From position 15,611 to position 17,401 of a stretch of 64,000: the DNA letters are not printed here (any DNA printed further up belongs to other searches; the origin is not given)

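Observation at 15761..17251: Bacterial-type PBP4 (peptidase S13) D,D-carboxypeptidase with eukaryotic secretion signal, a likely horizontally acquired peptidoglycan-acting enzyme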

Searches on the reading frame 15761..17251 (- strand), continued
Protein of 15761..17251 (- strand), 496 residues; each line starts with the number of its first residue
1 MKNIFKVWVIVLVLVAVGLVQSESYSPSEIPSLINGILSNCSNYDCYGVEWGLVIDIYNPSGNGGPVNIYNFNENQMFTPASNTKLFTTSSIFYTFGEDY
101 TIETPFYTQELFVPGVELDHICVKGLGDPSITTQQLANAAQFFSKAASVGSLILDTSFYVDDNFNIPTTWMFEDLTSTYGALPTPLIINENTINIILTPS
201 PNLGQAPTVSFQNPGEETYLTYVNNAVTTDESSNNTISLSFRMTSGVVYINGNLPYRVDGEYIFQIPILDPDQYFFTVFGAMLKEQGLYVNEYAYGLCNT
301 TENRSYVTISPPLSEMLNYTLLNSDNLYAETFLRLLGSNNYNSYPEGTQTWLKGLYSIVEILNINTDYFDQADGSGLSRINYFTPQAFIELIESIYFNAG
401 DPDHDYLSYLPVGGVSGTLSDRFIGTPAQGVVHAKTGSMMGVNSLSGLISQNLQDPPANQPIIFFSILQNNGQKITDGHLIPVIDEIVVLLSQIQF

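Call 6: find_homologous_proteins(query=window:15761-17251:-, max_evalue=0.00001)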
Query window:15761-17251:- (496 aa): 510 proteins with E <= 0.00001 among 8000 candidates; the best 120 are listed.
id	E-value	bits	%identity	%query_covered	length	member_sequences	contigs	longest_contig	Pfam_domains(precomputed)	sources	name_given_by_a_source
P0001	0.0e+0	1114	100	100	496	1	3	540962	PF02113.21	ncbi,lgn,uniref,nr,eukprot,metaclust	ncbi:putative peptidase S13 [Tieghemostelium lacteum]|uniref:Putative peptidase S13 n=1 Tax=Tieghemo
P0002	1.0e-143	498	52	95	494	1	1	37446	PF02113.21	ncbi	ncbi:hypothetical protein DICPUDRAFT_6688, partial [Dictyostelium purpureum]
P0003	2.4e-141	490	51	98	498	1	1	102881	PF02113.21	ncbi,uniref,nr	ncbi:hypothetical protein CYY_000616 [Polysphondylium violaceum]|uniref:D-alanyl-D-alanine carboxype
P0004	3.4e-140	486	51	98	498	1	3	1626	PF02113.21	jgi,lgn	-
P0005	1.4e-138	481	54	89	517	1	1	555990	PF02113.21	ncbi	ncbi:hypothetical protein ACTA71_007151 [Dictyostelium dimigraforme]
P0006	2.7e-137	477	53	91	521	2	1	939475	PF02113.21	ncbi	ncbi:hypothetical protein ACTFIU_003436 [Dictyostelium citrinum]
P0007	1.4e-136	474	54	89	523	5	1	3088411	PF02113.21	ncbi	ncbi:hypothetical protein ACTFIW_011347 [Dictyostelium discoideum]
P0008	1.1e-117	412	45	100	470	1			PF02113.21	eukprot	eukprot:gene9924-12169_t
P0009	5.8e-107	377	43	99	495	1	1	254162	PF02113.21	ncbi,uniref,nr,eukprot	ncbi:putative peptidase S13 [Heterostelium album PN500]|uniref:Putative peptidase S13 n=1 Tax=Hetero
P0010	6.6e-106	373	43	93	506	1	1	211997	PF02113.21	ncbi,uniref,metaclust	ncbi:hypothetical protein SAMD00019534_120570, partial [Acytostelium subglobosum LB1]|uniref:hypothe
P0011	6.2e-71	258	37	98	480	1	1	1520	PF02113.21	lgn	-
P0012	1.2e-68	250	36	95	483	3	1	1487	PF02113.21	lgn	-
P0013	3.8e-63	232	34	98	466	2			PF02113.21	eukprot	eukprot:TRINITY_DN933_c0_g1_i2.p1 TRINITY_DN933_c0_g1~~TRINITY_DN933_c0_g1_i2.p1 ORF type:complete l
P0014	1.2e-62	230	36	86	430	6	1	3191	PF02113.21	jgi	jgi:D-alanyl-D-alanine carboxypeptidase/D-alanyl-D-alanine-endopeptidase (penicillin-binding protein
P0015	7.5e-58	215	34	96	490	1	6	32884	PF13354.13,PF02113.21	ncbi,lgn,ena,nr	ncbi:MAG: D-alanyl-D-alanine carboxypeptidase/D-alanyl-D-alanine-endopeptidase [Nostocaceae cyanobac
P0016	1.1e-57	214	33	90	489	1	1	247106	PF13354.13,PF02113.21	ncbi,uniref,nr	ncbi:D-alanyl-D-alanine carboxypeptidase/D-alanyl-D-alanine-endopeptidase [Nostoc sp. LEGE 06077]|un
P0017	3.5e-57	213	34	90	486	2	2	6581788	PF13354.13,PF02113.21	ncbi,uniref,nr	ncbi:D-alanyl-D-alanine carboxypeptidase/D-alanyl-D-alanine-endopeptidase [Nostoc sphaeroides CHAB 2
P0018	2.7e-56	210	32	96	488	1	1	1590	PF13354.13,PF02113.21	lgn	-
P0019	3.6e-56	209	32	96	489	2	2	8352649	PF13354.13,PF02113.21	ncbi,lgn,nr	ncbi:D-alanyl-D-alanine carboxypeptidase/D-alanyl-D-alanine-endopeptidase [Nostoc carneum NIES-2107]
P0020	4.4e-56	209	33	90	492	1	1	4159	PF13354.13,PF02113.21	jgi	jgi:serine-type D-Ala-D-Ala carboxypeptidase/endopeptidase (penicillin-binding protein 4)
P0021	4.8e-56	209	33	90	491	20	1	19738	PF13354.13,PF02113.21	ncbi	ncbi:MAG: D-alanyl-D-alanine carboxypeptidase/D-alanyl-D-alanine-endopeptidase [Sphaerospermopsis ki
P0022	9.0e-56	208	32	99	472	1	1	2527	PF13354.13,PF02113.21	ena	-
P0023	9.5e-56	208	32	95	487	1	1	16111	PF13354.13,PF02113.21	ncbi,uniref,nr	ncbi:D-alanyl-D-alanine carboxypeptidase/D-alanyl-D-alanine endopeptidase [Anabaena azotica]|uniref:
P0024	1.6e-55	207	31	95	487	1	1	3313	PF13354.13,PF02113.21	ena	-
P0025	1.8e-55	207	33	100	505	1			PF02113.21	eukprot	eukprot:TRINITY_DN1857_c0_g1_i1.p1 TRINITY_DN1857_c0_g1~~TRINITY_DN1857_c0_g1_i1.p1 ORF type:complet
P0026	2.2e-55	207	31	95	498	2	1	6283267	PF13354.13,PF02113.21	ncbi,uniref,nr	ncbi:D-alanyl-D-alanine carboxypeptidase/D-alanyl-D-alanine endopeptidase [Calothrix sp. 336/3]|unir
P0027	4.4e-55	206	32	95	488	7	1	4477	PF13354.13,PF02113.21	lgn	-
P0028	4.6e-55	206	32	97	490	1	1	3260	PF02113.21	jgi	-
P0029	5.3e-55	205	31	95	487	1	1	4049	PF13354.13,PF02113.21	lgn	-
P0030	7.2e-55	205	32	96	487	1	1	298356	PF13354.13,PF02113.21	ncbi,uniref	ncbi:D-alanyl-D-alanine carboxypeptidase/D-alanyl-D-alanine-endopeptidase [Anabaena sp. CCY 0017]|un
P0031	8.3e-55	205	31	95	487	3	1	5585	PF13354.13,PF02113.21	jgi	jgi:D-alanyl-D-alanine carboxypeptidase/D-alanyl-D-alanine-endopeptidase (penicillin-binding protein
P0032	8.8e-55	205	31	96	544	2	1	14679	PF13354.13,PF02113.21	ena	-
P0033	9.2e-55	205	32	94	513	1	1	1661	PF02113.21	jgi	-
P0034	1.2e-54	204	31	95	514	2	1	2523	PF13354.13,PF02113.21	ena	-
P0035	1.3e-54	204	32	99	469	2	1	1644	PF13354.13,PF02113.21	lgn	-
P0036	2.0e-54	203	33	90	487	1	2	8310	PF13354.13,PF02113.21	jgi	jgi:serine-type D-Ala-D-Ala carboxypeptidase/endopeptidase (penicillin-binding protein 4)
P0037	2.5e-54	203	32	96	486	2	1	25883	PF13354.13,PF02113.21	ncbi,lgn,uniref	ncbi:D-alanyl-D-alanine carboxypeptidase/D-alanyl-D-alanine-endopeptidase [Nodularia chucula]|uniref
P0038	2.6e-54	203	33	95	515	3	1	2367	PF13354.13,PF02113.21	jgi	-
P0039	3.7e-54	203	32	96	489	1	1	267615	PF13354.13,PF02113.21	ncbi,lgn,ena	-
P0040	3.7e-54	203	32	96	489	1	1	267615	PF13354.13,PF02113.21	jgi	jgi:D-alanyl-D-alanine carboxypeptidase/D-alanyl-D-alanine-endopeptidase (penicillin-binding protein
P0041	3.8e-54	202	33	90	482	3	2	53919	PF13354.13,PF02113.21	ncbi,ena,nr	ncbi:MAG: D-alanyl-D-alanine carboxypeptidase/D-alanyl-D-alanine-endopeptidase [Calothrix sp. MO_192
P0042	4.8e-54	202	32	90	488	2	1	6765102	PF13354.13,PF02113.21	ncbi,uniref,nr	ncbi:D-alanyl-D-alanine carboxypeptidase/D-alanyl-D-alanine-endopeptidase [Nostoc sp. TCL26-01]|unir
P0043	5.2e-54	202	33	90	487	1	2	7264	PF13354.13,PF02113.21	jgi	jgi:serine-type D-Ala-D-Ala carboxypeptidase/endopeptidase (penicillin-binding protein 4)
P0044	6.1e-54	202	33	90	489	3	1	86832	PF13354.13,PF02113.21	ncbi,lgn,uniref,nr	ncbi:D-alanyl-D-alanine carboxypeptidase/D-alanyl-D-alanine-endopeptidase [Nostoc sp. T09]|uniref:D-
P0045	7.4e-54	202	33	94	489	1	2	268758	PF13354.13,PF02113.21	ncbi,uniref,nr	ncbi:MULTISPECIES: D-alanyl-D-alanine carboxypeptidase/D-alanyl-D-alanine-endopeptidase [unclassifie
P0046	8.6e-54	201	31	97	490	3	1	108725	PF13354.13,PF02113.21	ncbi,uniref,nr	ncbi:D-alanyl-D-alanine carboxypeptidase/D-alanyl-D-alanine-endopeptidase [Nostoc sp. PA-18-2419]|un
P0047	1.2e-53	201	32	96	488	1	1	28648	PF13354.13,PF02113.21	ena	-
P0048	1.3e-53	201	32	95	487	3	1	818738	PF13354.13,PF02113.21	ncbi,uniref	ncbi:D-alanyl-D-alanine carboxypeptidase/D-alanyl-D-alanine endopeptidase [Anabaena sphaerica]|unire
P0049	1.7e-53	200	32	96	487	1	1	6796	PF13354.13,PF02113.21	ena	-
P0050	1.7e-53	200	32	95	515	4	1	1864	PF13354.13,PF02113.21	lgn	-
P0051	1.8e-53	200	31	95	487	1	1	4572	PF13354.13,PF02113.21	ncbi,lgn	ncbi:MAG TPA: D-alanyl-D-alanine carboxypeptidase/D-alanyl-D-alanine-endopeptidase [Leptolyngbyaceae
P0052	2.2e-53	200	30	95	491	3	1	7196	PF13354.13,PF02113.21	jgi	jgi:serine-type D-Ala-D-Ala carboxypeptidase/endopeptidase (penicillin-binding protein 4)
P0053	2.3e-53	200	32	99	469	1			PF02113.21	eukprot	eukprot:TRINITY_DN2519_c0_g1_i1.p1 TRINITY_DN2519_c0_g1~~TRINITY_DN2519_c0_g1_i1.p1 ORF type:complet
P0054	2.3e-53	200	32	95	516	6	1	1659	PF13354.13,PF02113.21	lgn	-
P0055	2.6e-53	200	33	90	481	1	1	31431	PF13354.13,PF02113.21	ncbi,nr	ncbi:D-alanyl-D-alanine carboxypeptidase/D-alanyl-D-alanine-endopeptidase [Desmonostoc muscorum CCAL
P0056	2.6e-53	200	31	96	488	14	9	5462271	PF13354.13,PF02113.21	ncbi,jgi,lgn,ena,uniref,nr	ncbi:D-alanyl-D-alanine carboxypeptidase/D-alanyl-D-alanine-endopeptidase [Nodularia spumigena CS-58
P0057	2.8e-53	200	33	90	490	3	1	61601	PF13354.13,PF02113.21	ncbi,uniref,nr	ncbi:D-alanyl-D-alanine carboxypeptidase/D-alanyl-D-alanine-endopeptidase [Nostocaceae cyanobacteriu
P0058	3.2e-53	199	32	97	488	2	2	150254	PF13354.13,PF02113.21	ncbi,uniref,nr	ncbi:D-alanyl-D-alanine carboxypeptidase/D-alanyl-D-alanine-endopeptidase [Anabaena cylindrica FACHB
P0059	3.6e-53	199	32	95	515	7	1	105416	PF13354.13,PF02113.21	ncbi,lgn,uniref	ncbi:D-alanyl-D-alanine carboxypeptidase/D-alanyl-D-alanine endopeptidase [Coleofasciculus sp. E2-BR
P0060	4.0e-53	199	33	95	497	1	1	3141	PF13354.13,PF02113.21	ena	-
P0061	4.0e-53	199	33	90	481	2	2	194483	PF13354.13,PF02113.21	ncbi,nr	ncbi:D-alanyl-D-alanine carboxypeptidase/D-alanyl-D-alanine-endopeptidase [Nostoc calcicola FACHB-38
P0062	4.3e-53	199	32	94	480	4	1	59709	PF13354.13,PF02113.21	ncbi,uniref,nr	ncbi:D-alanyl-D-alanine carboxypeptidase/D-alanyl-D-alanine-endopeptidase [Chrysosporum bergii ANA36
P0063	4.3e-53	199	33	95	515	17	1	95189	PF13354.13,PF02113.21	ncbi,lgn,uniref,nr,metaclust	ncbi:D-alanyl-D-alanine carboxypeptidase/D-alanyl-D-alanine-endopeptidase [Coleofasciculus chthonopl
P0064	4.6e-53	199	31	96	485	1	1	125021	PF13354.13,PF02113.21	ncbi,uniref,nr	ncbi:D-alanyl-D-alanine carboxypeptidase/D-alanyl-D-alanine-endopeptidase [Nodularia harveyana UHCC-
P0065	4.8e-53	199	33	90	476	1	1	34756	PF13354.13,PF02113.21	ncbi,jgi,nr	ncbi:MAG: D-alanyl-D-alanine carboxypeptidase/D-alanyl-D-alanine-endopeptidase [Desmonostoc genicula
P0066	6.2e-53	198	32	96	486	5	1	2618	PF13354.13,PF02113.21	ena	-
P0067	6.3e-53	198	33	96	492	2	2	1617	PF13354.13,PF02113.21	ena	-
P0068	8.7e-53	198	31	90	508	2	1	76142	PF13354.13,PF02113.21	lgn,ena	-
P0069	9.3e-53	198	32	90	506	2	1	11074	PF02113.21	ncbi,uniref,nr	ncbi:D-alanyl-D-alanine carboxypeptidase/D-alanyl-D-alanine endopeptidase [Phormidium sp. CCY1219]|u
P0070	9.6e-53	198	32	90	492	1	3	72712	PF13354.13,PF02113.21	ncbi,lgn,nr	ncbi:MAG: D-alanyl-D-alanine carboxypeptidase/D-alanyl-D-alanine-endopeptidase [Aulosira sp. ZfuVER0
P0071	1.1e-52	198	32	96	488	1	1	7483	PF13354.13,PF02113.21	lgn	-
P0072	1.1e-52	198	31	96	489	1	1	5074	PF13354.13,PF02113.21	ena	-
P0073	1.1e-52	198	31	95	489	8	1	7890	PF13354.13,PF02113.21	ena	-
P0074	1.1e-52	198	32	95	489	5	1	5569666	PF13354.13,PF02113.21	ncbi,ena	-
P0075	1.1e-52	198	34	90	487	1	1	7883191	PF13354.13,PF02113.21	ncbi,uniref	ncbi:D-alanyl-D-alanine carboxypeptidase/D-alanyl-D-alanine-endopeptidase [Nostoc sp. C117]|uniref:D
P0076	1.2e-52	198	32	90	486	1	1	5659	PF13354.13,PF02113.21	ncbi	-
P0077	1.4e-52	197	31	96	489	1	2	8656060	PF13354.13,PF02113.21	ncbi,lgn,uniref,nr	ncbi:D-alanyl-D-alanine carboxypeptidase/D-alanyl-D-alanine endopeptidase [Calothrix sp. NIES-2098]|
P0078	1.4e-52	197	32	90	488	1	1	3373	PF13354.13,PF02113.21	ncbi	-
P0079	1.6e-52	197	30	95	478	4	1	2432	PF13354.13,PF02113.21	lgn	-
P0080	1.7e-52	197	31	96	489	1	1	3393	PF13354.13,PF02113.21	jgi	jgi:serine-type D-Ala-D-Ala carboxypeptidase/endopeptidase (penicillin-binding protein 4)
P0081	1.7e-52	197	33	90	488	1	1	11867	PF13354.13,PF02113.21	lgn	-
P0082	2.0e-52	197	31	96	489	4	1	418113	PF13354.13,PF02113.21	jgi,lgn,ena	jgi:D-alanyl-D-alanine carboxypeptidase/D-alanyl-D-alanine-endopeptidase (penicillin-binding protein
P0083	2.0e-52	197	33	90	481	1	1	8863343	PF13354.13,PF02113.21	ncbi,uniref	ncbi:D-alanyl-D-alanine carboxypeptidase/D-alanyl-D-alanine endopeptidase [Desmonostoc muscorum]|uni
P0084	2.8e-52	196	31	96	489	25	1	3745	PF13354.13,PF02113.21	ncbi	ncbi:MAG: D-alanyl-D-alanine carboxypeptidase/D-alanyl-D-alanine-endopeptidase [Cuspidothrix sp.]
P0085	2.8e-52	196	32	90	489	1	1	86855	PF13354.13,PF02113.21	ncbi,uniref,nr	ncbi:D-alanyl-D-alanine carboxypeptidase/D-alanyl-D-alanine-endopeptidase [Tolypothrix sp. FACHB-123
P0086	2.8e-52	196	31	96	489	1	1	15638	PF13354.13,PF02113.21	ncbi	ncbi:MAG: D-alanyl-D-alanine carboxypeptidase/D-alanyl-D-alanine-endopeptidase [Cuspidothrix sp.]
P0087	3.0e-52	196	31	95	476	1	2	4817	PF02113.21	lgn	-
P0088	3.0e-52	196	33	90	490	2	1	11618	PF13354.13,PF02113.21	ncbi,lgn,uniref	ncbi:MAG: D-alanyl-D-alanine carboxypeptidase/D-alanyl-D-alanine-endopeptidase [Nostoc sp.]|uniref:D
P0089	3.1e-52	196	32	95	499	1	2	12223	PF13354.13,PF02113.21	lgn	-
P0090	3.2e-52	196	31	96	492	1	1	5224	PF13354.13,PF02113.21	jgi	jgi:serine-type D-Ala-D-Ala carboxypeptidase/endopeptidase (penicillin-binding protein 4)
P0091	3.2e-52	196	33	90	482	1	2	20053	PF13354.13,PF02113.21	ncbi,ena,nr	ncbi:MAG: D-alanyl-D-alanine carboxypeptidase/D-alanyl-D-alanine-endopeptidase [Calothrix sp. MO_167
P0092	4.1e-52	196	32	95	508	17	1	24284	PF13354.13,PF02113.21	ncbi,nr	ncbi:D-alanyl-D-alanine carboxypeptidase/D-alanyl-D-alanine-endopeptidase [Nostoc sp. 2RC]|nr:D-alan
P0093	4.1e-52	196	32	90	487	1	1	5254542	PF13354.13,PF02113.21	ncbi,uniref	ncbi:D-alanyl-D-alanine carboxypeptidase/D-alanyl-D-alanine endopeptidase [Sphaerospermopsis torques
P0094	4.1e-52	196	32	90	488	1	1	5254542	PF13354.13,PF02113.21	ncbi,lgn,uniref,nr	ncbi:D-alanyl-D-alanine carboxypeptidase/D-alanyl-D-alanine-endopeptidase [Sphaerospermopsis torques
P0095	4.2e-52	196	31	95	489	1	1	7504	PF13354.13,PF02113.21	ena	-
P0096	4.3e-52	196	32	95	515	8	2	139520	PF13354.13,PF02113.21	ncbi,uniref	ncbi:D-alanyl-D-alanine carboxypeptidase/D-alanyl-D-alanine endopeptidase [Coleofasciculus sp. F4-SA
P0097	4.4e-52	196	34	94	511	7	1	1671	PF13354.13,PF02113.21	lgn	-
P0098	5.6e-52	195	32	90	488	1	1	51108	PF13354.13,PF02113.21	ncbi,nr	ncbi:D-alanyl-D-alanine carboxypeptidase/D-alanyl-D-alanine-endopeptidase [Nostoc sp. CHAB 5784]|nr:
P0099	5.6e-52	195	31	95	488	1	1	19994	PF13354.13,PF02113.21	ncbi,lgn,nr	ncbi:MAG: D-alanyl-D-alanine carboxypeptidase/D-alanyl-D-alanine-endopeptidase [Nostocales cyanobact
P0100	5.6e-52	195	32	90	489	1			PF13354.13,PF02113.21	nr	nr:D-alanyl-D-alanine carboxypeptidase/D-alanyl-D-alanine-endopeptidase [Nostoc mirabile]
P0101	6.1e-52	195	32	90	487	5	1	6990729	PF13354.13,PF02113.21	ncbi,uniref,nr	ncbi:D-alanyl-D-alanine carboxypeptidase/D-alanyl-D-alanine-endopeptidase [Nostoc sp. CENA543]|unire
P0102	9.8e-52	195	33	97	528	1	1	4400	PF13354.13,PF02113.21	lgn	-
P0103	1.4e-51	194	33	95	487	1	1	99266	PF13354.13,PF02113.21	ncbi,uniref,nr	ncbi:D-alanyl-D-alanine carboxypeptidase/D-alanyl-D-alanine-endopeptidase [Nodularia sp. UHCC 0506]|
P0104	1.8e-51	194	32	96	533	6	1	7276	PF13354.13,PF02113.21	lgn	-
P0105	2.1e-51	193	33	96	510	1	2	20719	PF13354.13,PF02113.21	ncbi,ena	-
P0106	2.2e-51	193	32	90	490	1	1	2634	PF02113.21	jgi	jgi:serine-type D-Ala-D-Ala carboxypeptidase/endopeptidase (penicillin-binding protein 4)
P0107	2.4e-51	193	32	96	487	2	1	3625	PF13354.13,PF02113.21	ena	-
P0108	2.6e-51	193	32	95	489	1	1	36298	PF13354.13,PF02113.21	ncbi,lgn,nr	ncbi:MAG TPA: D-alanyl-D-alanine carboxypeptidase/D-alanyl-D-alanine-endopeptidase [Nodularia sp. (i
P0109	2.9e-51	193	32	90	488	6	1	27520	PF13354.13,PF02113.21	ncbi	-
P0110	3.0e-51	193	33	90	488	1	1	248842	PF13354.13,PF02113.21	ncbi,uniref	ncbi:D-alanyl-D-alanine carboxypeptidase/D-alanyl-D-alanine endopeptidase [Anabaena sp. WFMT]|uniref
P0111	3.2e-51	193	32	90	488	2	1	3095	PF13354.13,PF02113.21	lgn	-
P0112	3.7e-51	193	31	100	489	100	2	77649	PF13354.13,PF02113.21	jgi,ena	jgi:D-alanyl-D-alanine carboxypeptidase/D-alanyl-D-alanine-endopeptidase (penicillin-binding protein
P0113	4.0e-51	193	30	96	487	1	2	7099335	PF13354.13,PF02113.21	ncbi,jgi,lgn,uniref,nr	ncbi:MAG: D-alanyl-D-alanine carboxypeptidase/D-alanyl-D-alanine-endopeptidase [Mojavia pulchra JT2-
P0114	4.0e-51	193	33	90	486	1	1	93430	PF13354.13,PF02113.21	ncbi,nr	ncbi:D-alanyl-D-alanine carboxypeptidase/D-alanyl-D-alanine-endopeptidase [Nostoc sp. FACHB-133]|nr:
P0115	5.1e-51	192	32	90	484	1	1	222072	PF13354.13,PF02113.21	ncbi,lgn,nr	ncbi:MAG: D-alanyl-D-alanine carboxypeptidase/D-alanyl-D-alanine-endopeptidase [Aulosira sp. DedQUE1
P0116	6.0e-51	192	31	96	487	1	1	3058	PF13354.13,PF02113.21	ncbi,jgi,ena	jgi:D-alanyl-D-alanine carboxypeptidase/D-alanyl-D-alanine-endopeptidase (penicillin-binding protein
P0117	6.3e-51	192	32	90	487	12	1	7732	PF13354.13,PF02113.21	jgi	jgi:D-alanyl-D-alanine carboxypeptidase/D-alanyl-D-alanine-endopeptidase (penicillin-binding protein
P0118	6.3e-51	192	31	96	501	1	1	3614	PF13354.13,PF02113.21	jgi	-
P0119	6.7e-51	192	32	96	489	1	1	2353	PF13354.13,PF02113.21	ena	-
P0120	6.8e-51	192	32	90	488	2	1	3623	PF13354.13,PF02113.21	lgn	-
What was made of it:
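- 15761..17251 (-): Complete intronless CDS (496 codons plus TAA) of a class-C1 PBP / peptidase S13. It is the T. lacteum orthologue of D. discoideum pscA. 100% identical to the deposited 'putative peptidase S13 [Tieghemostelium lacteum]' (call 6).
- The best bacterial identity is only 31-34% (call 6).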

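Call 21: search_protein_representatives(protein=window:15761-17251:-)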
Query: 496 residues. Proteins with E-value up to 0.001 (for the whole library): 12159; up to 1e-10: 5820; up to 1e-30: 325. The best 150 are listed.
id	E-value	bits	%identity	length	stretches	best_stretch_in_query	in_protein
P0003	7.5e-142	490.1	52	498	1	10-494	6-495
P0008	3.3e-118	412.1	49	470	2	264-496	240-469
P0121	2.1e-111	389.6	42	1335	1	14-492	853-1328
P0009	1.8e-107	376.6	44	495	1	7-494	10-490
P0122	1.5e-92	327.4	32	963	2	23-468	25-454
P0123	2.9e-90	319.9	33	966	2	68-491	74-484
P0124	4.0e-79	283.2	38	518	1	23-495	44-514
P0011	2.0e-71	257.8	39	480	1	10-494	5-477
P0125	1.2e-70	255.2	29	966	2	66-470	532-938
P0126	3.3e-69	250.5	30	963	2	57-452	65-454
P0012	3.9e-69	250.2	37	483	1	14-471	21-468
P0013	1.2e-63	232.1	36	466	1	21-493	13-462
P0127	3.1e-63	230.8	29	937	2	42-451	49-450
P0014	3.9e-63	230.4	38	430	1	67-493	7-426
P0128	5.9e-63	229.9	28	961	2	26-452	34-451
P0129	1.1e-62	228.9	35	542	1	23-496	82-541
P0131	2.6e-60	221.1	35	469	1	17-493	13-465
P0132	2.7e-56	207.9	35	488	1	51-493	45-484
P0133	2.7e-56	207.9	36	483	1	48-493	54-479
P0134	4.8e-56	207.1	35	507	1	1-494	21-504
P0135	5.6e-56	206.8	37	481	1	8-450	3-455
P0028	1.5e-55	205.5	34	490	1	22-493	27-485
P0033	2.9e-55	204.5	36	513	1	27-474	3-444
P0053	7.3e-54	199.9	35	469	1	5-490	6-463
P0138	7.2e-53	196.6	36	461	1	63-493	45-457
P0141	4.2e-51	190.8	35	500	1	29-495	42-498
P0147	7.7e-49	183.3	34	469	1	77-493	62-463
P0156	2.1e-45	172.0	34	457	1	72-470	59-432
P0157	2.8e-45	171.6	34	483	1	8-493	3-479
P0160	1.7e-44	169.0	35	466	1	33-493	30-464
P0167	2.3e-43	165.3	31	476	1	30-452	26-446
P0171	4.9e-43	164.2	36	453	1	24-494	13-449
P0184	3.2e-41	158.2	31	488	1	13-450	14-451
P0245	1.7e-36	142.6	34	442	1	74-494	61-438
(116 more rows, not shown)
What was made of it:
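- The family is overwhelmingly bacterial (12,159 hits, mostly prokaryote-type; call 21).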
